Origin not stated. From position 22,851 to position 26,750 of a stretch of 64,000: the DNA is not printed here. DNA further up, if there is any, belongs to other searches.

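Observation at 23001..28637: Single-polypeptide RND pump plus periplasmic adaptor fusion (about 1,880 aa) under a MarR regulator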

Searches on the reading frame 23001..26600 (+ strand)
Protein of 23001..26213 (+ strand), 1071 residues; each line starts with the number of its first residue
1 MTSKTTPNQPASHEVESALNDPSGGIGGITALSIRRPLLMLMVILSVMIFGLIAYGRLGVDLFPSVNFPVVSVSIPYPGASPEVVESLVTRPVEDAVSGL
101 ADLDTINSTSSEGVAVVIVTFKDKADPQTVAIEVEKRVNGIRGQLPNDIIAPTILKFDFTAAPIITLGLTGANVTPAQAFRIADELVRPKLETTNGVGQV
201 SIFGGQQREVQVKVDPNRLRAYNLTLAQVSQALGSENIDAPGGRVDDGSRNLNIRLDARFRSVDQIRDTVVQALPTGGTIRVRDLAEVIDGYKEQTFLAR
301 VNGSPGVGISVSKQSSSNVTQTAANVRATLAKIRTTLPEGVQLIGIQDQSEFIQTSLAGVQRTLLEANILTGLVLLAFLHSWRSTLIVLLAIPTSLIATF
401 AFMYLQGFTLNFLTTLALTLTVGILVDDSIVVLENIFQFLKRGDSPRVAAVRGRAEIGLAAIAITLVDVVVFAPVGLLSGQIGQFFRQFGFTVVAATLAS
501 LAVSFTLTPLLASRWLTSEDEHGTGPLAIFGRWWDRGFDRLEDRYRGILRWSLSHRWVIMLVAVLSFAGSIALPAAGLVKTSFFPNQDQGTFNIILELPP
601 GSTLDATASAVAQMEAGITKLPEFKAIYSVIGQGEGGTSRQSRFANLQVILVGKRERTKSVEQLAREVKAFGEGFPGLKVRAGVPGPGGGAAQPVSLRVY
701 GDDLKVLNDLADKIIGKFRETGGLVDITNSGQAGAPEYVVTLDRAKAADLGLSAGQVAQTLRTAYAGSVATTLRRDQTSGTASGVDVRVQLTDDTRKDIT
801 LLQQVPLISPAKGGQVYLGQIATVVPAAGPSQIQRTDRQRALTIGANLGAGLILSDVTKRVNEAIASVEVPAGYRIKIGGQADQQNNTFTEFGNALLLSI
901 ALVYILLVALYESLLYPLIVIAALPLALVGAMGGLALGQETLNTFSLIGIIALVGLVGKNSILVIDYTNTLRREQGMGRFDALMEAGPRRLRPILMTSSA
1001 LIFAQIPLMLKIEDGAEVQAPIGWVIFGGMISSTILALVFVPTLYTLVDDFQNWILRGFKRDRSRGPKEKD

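Call 64: search_solved_structures(query=window:23001-26213:+, max_evalue=1e-20)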
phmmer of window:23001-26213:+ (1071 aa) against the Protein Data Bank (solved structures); distinct sequences matched with E-value up to 1e-20: 83 (the best 60 are shown).
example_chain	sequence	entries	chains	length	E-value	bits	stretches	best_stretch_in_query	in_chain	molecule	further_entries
9lyq_B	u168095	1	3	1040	8.4e-129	434.3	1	22-1062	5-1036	Multidrug resistance protein MdtB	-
7b8p_A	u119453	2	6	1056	9.7e-124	417.5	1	32-1047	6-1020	Efflux pump membrane transporter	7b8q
6ows_A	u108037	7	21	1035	1.7e-123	416.7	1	33-1047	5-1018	Efflux pump membrane transporter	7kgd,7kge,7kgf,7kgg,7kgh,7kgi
22xk_B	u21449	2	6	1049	1.6e-120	406.9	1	33-1049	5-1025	MexBYB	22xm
7wlv_A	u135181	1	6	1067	2.9e-117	396.1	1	31-1049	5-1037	Efflux pump membrane transporter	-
8f3e_A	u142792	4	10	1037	2.4e-116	393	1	34-1048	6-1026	Efflux pump membrane transporter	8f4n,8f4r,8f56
8z1u_A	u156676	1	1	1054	1.1e-115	390.9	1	34-1048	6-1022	Efflux pump membrane transporter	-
9e9f_B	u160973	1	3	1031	1.2e-115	390.8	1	34-1048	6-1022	Efflux pump membrane transporter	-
3w9i_A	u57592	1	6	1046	4e-115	389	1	33-1049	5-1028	Multidrug resistance protein MexB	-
21fo_A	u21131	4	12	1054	4e-115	389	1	33-1049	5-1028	Multidrug resistance protein MexB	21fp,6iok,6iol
2v50_A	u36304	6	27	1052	4e-115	389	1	33-1049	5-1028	MULTIDRUG RESISTANCE PROTEIN MEXB | Efflux pump membrane transporter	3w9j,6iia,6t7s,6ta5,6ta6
7cz9_A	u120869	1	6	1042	9.2e-113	381.2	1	34-1047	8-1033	Efflux pump membrane transporter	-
8zxs_A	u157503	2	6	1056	1e-112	381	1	34-1047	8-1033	Efflux pump membrane transporter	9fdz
7m4p_A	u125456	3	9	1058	3.5e-112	379.3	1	33-1048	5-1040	Efflux pump membrane transporter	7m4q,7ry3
8gjj_B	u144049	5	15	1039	3.9e-111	375.8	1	33-1056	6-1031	Efflux pump membrane transporter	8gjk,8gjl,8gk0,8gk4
8ffk_A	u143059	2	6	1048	3.1e-108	366.2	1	34-1048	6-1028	Efflux pump membrane transporter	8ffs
8p1i_A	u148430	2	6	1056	3.1e-108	366.2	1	34-1048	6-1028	Efflux pump membrane transporter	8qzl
7wls_A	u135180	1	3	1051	1e-107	364.5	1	34-1048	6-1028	Efflux pump membrane transporter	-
4ziv_A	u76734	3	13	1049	1.3e-107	364.2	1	34-1048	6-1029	Multidrug efflux pump subunit AcrB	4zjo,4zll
7o3l_A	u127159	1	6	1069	1.5e-107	363.9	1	33-1048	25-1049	Efflux pump membrane transporter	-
7o3m_A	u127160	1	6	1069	2.9e-107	363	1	33-1048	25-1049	Efflux pump membrane transporter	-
7o3n_A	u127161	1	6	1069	3.4e-107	362.7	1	33-1048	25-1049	Efflux pump membrane transporter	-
1oy6_A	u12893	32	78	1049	4e-107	362.5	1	34-1048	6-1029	Acriflavine resistance protein B | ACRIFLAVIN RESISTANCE PROTEIN B | Multidrug efflux pump subunit AcrB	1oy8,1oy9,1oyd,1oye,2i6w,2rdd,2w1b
4c48_A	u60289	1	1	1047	4.1e-107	362.5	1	34-1048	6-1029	ACRIFLAVINE RESISTANCE PROTEIN B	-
1iwg_A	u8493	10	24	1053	4.1e-107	362.5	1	34-1048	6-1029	AcrB | Acriflavine resistance protein B | Multidrug efflux pump subunit AcrB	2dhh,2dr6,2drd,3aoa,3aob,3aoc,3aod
2j8s_A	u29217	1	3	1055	4.2e-107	362.5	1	34-1048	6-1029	ACRIFLAVINE RESISTANCE PROTEIN B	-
2gif_A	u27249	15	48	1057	4.2e-107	362.4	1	34-1048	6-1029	Acriflavine resistance protein B | Multidrug efflux pump subunit AcrB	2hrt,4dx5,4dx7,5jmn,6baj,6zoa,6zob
7b5p_B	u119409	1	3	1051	4.4e-107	362.4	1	34-1048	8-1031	Efflux pump membrane transporter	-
4ziw_A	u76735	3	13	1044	4.6e-107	362.3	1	34-1048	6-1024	Multidrug efflux pump subunit AcrB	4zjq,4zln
6zo8_A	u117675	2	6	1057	4.6e-107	362.3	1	34-1048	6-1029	Multidrug efflux pump subunit AcrB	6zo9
6q4o_A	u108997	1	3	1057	5.5e-107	362.1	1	34-1048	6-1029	Multidrug efflux pump subunit AcrB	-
9v5r_A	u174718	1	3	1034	5.8e-107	362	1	34-1048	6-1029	Multidrug efflux pump subunit AcrB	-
5v5s_J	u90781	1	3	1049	6.1e-107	361.9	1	34-1048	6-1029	Multidrug efflux pump subunit AcrB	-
3w9h_A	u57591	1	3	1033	6.2e-107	361.9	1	34-1048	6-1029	Acriflavine resistance protein B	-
1t9t_A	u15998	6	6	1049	6.6e-107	361.8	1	34-1048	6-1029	Acriflavine resistance protein B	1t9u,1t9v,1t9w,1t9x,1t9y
9hci_A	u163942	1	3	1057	7e-107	361.7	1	34-1048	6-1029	Multidrug efflux pump subunit AcrB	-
6zog_A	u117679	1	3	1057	8.3e-107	361.5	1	34-1048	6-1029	Multidrug efflux pump subunit AcrB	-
6q4n_A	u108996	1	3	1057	1.5e-106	360.7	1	34-1048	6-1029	Multidrug efflux pump subunit AcrB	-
9fdq_C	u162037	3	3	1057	1.6e-106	360.5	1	34-1048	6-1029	Multidrug efflux pump subunit AcrB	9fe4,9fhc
4dx6_A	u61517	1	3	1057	1.9e-106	360.3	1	34-1048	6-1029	Acriflavine resistance protein B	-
4u8y_A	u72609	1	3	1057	2e-106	360.2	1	34-1048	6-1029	Multidrug efflux pump subunit AcrB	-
4u8v_A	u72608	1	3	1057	2e-106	360.2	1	34-1048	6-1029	Multidrug efflux pump subunit AcrB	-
2hqg_A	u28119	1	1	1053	2.1e-106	360.2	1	34-1048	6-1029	Acriflavine resistance protein B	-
9fhg_A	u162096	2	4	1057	2.6e-106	359.8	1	34-1048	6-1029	Multidrug efflux pump subunit AcrB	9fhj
6zo6_A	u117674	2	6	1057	2.6e-106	359.8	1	34-1048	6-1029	Multidrug efflux pump subunit AcrB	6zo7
9fdp_C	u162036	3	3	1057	2.9e-106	359.7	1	34-1048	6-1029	Multidrug efflux pump subunit AcrB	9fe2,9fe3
4u96_A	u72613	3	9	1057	3.4e-106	359.4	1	34-1048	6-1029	Multidrug efflux pump subunit AcrB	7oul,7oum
2hqf_A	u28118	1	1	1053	3.6e-106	359.4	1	34-1048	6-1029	Acriflavine resistance protein B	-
4u95_A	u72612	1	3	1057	3.6e-106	359.3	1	34-1048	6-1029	Multidrug efflux pump subunit AcrB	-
6zoc_A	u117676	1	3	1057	3.7e-106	359.3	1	34-1048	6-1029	Multidrug efflux pump subunit AcrB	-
6zoe_A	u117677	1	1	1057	4.2e-106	359.1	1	34-1048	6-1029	Multidrug efflux pump subunit AcrB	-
6zo5_A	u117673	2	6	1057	4.9e-106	358.9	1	34-1048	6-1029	Multidrug efflux pump subunit AcrB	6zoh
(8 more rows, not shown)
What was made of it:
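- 23088..26144 (+): RND permease of HAE-1 (AcrB/MdtB) type, aa 30-1048, with 12 TM helices and two large outward loops. The best solved relative is MdtB 9lyq at 434 bits (call 64).
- On RND superfamily, HAE-1-type permease (AcrB/MdtB-like): PDB phmmer gives MdtB at 434 bits and AcrB at 362 bits (call 64).
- Closest known: Tripartite RND pumps of Gram-negative bacteria. Same: Its best solved relatives are MdtB, AdeB/AdeJ-type pumps, MexB and AcrB (call 64).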

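Call 106: predict_structure(alignment_id=A3)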
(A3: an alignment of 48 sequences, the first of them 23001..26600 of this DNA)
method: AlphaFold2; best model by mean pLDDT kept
length: 1200 residues; sequences in the alignment: 48
mean_pLDDT: 76.1   pTM: 0.68
mean pLDDT of the five models: 76.1, 75.1, 71.8, 70.1, 69.2
residues with pLDDT >= 90: 73; 70-90: 910; 50-70: 55; < 50: 162
segments of 3 or more residues with pLDDT < 50: 1-16, 22-24, 777-779, 1064-1200
pLDDT, mean of each block of 10 residues (from residue 1): 34 49 54 78 86 84 75 85 89 91 90 89 84 90 84 74 83 85 89 87 86 88 86 83 78 80 86 82 89 84 88 83 90 87 85 81 84 84 83 85 86 80 78 82 83 74 84 80 80 87 83 74 66 84 88 86 79 73 75 87 87 89 89 72 88 83 85 80 66 81 88 89 82 79 86 83 81 63 76 81 81 80 81 89 85 80 86 86 81 84 86 82 82 86 83 83 82 81 84 86 85 75 88 87 84 78 46 34 31 28 30 32 29 30 25 25 25 31 41 46
secondary structure, 60 per line:
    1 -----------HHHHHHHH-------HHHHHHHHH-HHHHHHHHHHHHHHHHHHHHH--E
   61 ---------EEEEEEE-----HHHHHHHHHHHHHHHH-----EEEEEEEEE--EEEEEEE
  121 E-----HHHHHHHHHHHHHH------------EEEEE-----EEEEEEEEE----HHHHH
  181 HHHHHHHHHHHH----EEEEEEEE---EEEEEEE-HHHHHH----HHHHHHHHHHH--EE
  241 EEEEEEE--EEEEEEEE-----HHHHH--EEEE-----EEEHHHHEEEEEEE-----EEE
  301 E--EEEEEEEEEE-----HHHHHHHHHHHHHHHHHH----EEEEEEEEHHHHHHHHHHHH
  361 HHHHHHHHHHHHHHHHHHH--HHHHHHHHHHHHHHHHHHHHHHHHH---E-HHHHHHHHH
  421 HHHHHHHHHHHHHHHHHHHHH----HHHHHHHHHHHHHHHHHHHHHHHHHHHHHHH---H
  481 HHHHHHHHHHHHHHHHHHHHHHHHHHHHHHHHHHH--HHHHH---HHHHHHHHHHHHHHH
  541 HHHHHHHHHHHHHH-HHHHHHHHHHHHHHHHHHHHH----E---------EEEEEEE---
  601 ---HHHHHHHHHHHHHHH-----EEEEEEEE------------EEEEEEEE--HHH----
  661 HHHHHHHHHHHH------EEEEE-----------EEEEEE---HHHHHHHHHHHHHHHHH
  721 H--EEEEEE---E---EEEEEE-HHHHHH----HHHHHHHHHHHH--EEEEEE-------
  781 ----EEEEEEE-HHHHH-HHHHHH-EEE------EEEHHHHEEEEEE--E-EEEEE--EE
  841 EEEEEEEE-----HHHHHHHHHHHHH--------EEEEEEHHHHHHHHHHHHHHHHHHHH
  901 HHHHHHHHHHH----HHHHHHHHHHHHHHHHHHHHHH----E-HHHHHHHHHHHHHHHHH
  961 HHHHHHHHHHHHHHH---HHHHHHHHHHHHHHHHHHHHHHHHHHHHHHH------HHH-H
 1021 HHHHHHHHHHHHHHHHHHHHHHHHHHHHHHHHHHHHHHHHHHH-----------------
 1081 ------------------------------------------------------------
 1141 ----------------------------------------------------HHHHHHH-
elements in order (helices of 4 or more, strands of 3 or more residues): H12-19 H27-35 H37-57 E70-76 H82-97 E103-111 E114-121 H127-140 E153-157 E163-171 H176-192 E197-204 E208-214 H216-221 H226-236 E239-247 E250-257 H263-267 E270-273 E279-281 H282-285 E286-292 E298-301 E304-313 H319-336 E341-348 H349-379 H382-406 H412-441 H446-476 H480-515 H518-522 H526-554 H556-576 E591-597 H604-618 E624-631 E644-651 H661-672 E679-683 E695-700 H704-721 E724-729 E737-742 H744-749 H754-765 E768-773 E785-791 H793-797 H799-804 E806-808 E815-817 H818-821 E822-827 E832-836 E839-848 H854-866 E875-880 H881-911 H916-937 H944-975 H979-1009 H1020-1063 H1193-1199
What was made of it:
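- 23088..26144 (+): The AF2 model has pLDDT of about 80-90 (call 106).
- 26184..26309 (+): Variable linker rich in Gly, Ser, Asp and Pro, aa 1062-1103, presumed cytoplasmic. AF2 pLDDT is below 50 (call 106).
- On RND superfamily, HAE-1-type permease (AcrB/MdtB-like): The AF2 secondary structure has pLDDT of about 80-90 (call 106).
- AF2 gave no confident structure for aa 1064-1200 (call 106).
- Tried and rejected: AF2 of aa 1-1200 (call 106).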
